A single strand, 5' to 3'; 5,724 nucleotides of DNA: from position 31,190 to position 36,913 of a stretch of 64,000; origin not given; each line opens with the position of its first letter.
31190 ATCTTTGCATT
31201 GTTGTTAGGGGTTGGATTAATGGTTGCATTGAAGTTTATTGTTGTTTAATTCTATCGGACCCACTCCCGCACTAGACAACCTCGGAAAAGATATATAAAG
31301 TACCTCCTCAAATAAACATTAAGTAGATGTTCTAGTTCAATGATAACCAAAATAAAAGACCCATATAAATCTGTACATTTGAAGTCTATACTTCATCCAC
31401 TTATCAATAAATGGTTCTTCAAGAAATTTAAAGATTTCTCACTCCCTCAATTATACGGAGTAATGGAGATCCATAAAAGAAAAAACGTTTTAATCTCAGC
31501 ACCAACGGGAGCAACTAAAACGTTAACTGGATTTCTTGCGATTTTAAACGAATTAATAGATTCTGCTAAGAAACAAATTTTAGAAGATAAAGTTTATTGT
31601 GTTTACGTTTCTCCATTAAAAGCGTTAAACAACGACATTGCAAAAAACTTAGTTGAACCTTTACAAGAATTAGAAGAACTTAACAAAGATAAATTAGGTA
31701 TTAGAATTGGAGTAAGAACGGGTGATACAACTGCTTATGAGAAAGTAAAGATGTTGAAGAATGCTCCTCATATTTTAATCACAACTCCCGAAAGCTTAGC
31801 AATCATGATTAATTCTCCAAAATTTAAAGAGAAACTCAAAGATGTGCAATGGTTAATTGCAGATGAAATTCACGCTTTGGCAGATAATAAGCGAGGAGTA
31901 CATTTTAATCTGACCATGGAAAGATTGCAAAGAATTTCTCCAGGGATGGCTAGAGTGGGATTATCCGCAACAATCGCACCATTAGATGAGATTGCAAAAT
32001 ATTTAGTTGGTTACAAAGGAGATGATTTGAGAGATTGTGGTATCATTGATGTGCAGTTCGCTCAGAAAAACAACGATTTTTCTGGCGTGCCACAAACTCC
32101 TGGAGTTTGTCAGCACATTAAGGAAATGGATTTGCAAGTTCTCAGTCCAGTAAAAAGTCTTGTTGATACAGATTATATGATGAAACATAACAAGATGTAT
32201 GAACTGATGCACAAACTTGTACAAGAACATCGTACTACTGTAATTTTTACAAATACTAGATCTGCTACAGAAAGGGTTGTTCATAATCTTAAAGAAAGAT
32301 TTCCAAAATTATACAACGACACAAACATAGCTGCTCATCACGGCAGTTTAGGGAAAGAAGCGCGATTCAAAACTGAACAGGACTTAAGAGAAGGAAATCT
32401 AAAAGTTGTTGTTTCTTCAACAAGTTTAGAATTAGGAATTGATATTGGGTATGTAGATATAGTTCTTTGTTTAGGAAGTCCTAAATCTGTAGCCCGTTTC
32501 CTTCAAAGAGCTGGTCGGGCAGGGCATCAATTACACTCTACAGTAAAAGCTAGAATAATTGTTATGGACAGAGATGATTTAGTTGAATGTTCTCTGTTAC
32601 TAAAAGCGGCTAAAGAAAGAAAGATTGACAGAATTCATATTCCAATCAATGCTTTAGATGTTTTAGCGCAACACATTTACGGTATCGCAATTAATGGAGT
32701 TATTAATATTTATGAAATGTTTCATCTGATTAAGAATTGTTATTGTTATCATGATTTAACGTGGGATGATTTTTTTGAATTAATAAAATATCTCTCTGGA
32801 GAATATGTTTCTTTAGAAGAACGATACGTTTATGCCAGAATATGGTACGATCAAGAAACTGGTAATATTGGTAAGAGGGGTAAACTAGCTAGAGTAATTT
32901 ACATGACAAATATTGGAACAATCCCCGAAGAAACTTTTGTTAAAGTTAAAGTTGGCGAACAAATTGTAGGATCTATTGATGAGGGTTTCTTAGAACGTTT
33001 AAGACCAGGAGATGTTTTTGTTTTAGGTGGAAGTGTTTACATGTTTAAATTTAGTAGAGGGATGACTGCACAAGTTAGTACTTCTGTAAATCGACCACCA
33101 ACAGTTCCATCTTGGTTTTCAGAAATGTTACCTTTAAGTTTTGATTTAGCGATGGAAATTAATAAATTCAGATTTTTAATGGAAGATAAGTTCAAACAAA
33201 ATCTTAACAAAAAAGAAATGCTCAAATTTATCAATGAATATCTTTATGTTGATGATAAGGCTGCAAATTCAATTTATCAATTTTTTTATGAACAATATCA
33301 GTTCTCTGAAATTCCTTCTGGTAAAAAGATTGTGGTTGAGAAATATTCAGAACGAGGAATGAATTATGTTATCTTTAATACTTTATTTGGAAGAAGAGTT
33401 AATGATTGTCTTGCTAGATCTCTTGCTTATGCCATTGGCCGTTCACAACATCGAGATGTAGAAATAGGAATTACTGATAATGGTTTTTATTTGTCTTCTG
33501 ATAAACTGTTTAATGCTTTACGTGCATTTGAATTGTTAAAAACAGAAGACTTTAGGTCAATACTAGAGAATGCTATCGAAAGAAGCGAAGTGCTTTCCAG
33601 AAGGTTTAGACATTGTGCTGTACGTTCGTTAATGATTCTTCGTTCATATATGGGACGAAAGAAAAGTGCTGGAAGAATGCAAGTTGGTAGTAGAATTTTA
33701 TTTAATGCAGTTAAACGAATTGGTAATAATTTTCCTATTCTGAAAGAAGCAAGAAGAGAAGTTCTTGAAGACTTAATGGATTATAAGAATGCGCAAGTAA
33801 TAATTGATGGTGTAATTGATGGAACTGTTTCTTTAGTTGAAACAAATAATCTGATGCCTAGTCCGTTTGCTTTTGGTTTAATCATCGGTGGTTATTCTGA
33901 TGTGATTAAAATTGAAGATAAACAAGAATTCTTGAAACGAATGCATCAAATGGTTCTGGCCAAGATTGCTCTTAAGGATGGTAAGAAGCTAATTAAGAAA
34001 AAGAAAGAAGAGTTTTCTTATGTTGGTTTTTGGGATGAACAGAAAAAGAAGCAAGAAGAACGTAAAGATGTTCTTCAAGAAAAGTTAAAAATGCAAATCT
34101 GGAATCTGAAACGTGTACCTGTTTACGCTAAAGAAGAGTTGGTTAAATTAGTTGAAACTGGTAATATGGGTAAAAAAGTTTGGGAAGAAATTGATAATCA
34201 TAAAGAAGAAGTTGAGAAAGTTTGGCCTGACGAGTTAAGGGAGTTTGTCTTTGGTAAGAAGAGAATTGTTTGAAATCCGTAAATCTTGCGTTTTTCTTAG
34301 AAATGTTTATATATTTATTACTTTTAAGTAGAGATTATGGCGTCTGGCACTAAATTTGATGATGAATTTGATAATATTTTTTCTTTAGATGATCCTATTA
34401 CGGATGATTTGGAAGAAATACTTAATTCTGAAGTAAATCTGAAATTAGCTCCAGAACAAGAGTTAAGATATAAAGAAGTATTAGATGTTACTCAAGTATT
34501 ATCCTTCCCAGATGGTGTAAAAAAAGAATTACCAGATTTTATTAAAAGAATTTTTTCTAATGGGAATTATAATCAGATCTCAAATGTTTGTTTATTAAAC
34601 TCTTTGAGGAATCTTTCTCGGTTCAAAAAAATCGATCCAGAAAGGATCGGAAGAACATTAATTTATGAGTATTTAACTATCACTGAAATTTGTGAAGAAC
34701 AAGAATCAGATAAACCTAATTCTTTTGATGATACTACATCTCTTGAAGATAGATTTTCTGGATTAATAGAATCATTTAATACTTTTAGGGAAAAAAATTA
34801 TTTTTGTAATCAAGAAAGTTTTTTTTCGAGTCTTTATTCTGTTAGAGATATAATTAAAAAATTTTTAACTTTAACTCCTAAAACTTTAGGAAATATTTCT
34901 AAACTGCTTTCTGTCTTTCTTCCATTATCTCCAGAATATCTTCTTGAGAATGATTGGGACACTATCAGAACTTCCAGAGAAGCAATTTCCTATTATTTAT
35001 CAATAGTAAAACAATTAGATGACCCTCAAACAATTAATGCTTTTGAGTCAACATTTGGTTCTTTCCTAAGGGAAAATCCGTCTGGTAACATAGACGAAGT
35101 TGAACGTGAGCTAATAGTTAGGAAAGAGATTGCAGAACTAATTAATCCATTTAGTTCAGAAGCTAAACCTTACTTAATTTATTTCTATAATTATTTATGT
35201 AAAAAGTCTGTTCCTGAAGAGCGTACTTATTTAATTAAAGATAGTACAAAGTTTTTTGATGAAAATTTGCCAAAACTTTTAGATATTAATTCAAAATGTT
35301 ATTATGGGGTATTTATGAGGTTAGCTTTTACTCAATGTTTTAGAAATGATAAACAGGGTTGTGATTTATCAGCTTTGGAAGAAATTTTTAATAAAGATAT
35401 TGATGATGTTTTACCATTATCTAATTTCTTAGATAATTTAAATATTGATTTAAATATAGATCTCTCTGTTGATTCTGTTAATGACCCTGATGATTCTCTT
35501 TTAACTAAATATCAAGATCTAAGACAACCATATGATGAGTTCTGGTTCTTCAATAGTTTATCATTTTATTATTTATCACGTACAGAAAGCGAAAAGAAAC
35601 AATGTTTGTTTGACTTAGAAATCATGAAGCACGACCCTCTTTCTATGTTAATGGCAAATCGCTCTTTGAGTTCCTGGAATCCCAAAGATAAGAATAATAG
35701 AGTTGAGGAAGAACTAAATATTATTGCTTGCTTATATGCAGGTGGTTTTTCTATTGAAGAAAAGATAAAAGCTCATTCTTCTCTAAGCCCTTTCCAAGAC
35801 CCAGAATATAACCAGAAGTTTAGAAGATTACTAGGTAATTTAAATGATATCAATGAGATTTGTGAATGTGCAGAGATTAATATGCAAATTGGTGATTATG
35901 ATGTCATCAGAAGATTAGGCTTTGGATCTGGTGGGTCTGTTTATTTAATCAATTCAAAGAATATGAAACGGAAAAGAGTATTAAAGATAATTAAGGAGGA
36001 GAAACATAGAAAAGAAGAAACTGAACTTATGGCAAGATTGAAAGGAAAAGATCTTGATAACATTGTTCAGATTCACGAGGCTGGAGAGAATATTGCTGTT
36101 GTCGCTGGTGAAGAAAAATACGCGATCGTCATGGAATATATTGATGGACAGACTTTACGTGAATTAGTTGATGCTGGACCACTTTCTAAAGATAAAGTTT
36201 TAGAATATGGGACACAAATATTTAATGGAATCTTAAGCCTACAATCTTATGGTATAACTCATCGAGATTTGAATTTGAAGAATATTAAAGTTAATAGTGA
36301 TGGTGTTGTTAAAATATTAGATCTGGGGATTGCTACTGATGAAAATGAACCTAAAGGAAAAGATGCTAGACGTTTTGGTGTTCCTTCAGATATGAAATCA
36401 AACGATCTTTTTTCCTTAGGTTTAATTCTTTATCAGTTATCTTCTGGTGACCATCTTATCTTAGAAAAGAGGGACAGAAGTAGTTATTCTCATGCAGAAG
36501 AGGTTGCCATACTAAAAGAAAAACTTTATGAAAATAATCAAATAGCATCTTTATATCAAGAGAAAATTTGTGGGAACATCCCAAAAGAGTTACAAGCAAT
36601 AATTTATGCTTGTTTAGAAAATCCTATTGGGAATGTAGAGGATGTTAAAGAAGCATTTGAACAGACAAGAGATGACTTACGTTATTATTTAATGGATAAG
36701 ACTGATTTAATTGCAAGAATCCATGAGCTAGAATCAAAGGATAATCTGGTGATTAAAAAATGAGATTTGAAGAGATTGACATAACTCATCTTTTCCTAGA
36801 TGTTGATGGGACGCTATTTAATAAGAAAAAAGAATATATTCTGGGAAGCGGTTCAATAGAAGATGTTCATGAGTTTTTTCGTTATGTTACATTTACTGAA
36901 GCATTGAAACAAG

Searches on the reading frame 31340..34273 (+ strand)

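Call 10: search_protein_families(library=pfam, proteins=[window:31340-34273:+], max_evalue=0.0001)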
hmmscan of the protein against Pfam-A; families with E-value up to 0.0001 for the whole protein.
window:31340-34273:+ (977 aa): 5 families
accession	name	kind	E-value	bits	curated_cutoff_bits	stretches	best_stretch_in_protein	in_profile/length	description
PF08494.16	DEAD_assoc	-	4.8e-52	177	23.5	1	658-844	1-191/191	DEAD/H associated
PF19306.5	WH_Lhr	-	9e-30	103.7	27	1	423-586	2-165/168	Large helicase-related protein, winged helix domain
PF00270.35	DEAD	-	8.5e-29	100.9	26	1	40-214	7-163/167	DEAD/DEAH box helicase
PF00271.37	Helicase_C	-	2.5e-18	66.7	23.5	1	286-395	6-107/110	Helicase conserved C-terminal domain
PF04851.21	ResIII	-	3.2e-07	30.9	22.5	1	31-212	20-162/164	Type III restriction enzyme, res subunit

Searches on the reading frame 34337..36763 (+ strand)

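Call 10: search_protein_families(library=pfam, proteins=[window:34337-36763:+], max_evalue=0.0001)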
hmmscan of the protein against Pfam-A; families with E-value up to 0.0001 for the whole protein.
window:34337-36763:+ (808 aa): 3 families
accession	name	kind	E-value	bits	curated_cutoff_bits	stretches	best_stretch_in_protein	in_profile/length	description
PF00069.31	Pkinase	-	1.9e-25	90.2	31.7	1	521-761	1-245/263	Protein kinase domain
PF07714.23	PK_Tyr_Ser-Thr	-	9.3e-16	58.3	23.1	1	524-670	4-153/258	Protein tyrosine and serine/threonine kinase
PF01163.29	RIO1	-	5.1e-07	29.9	22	1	540-674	25-159/187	RIO domain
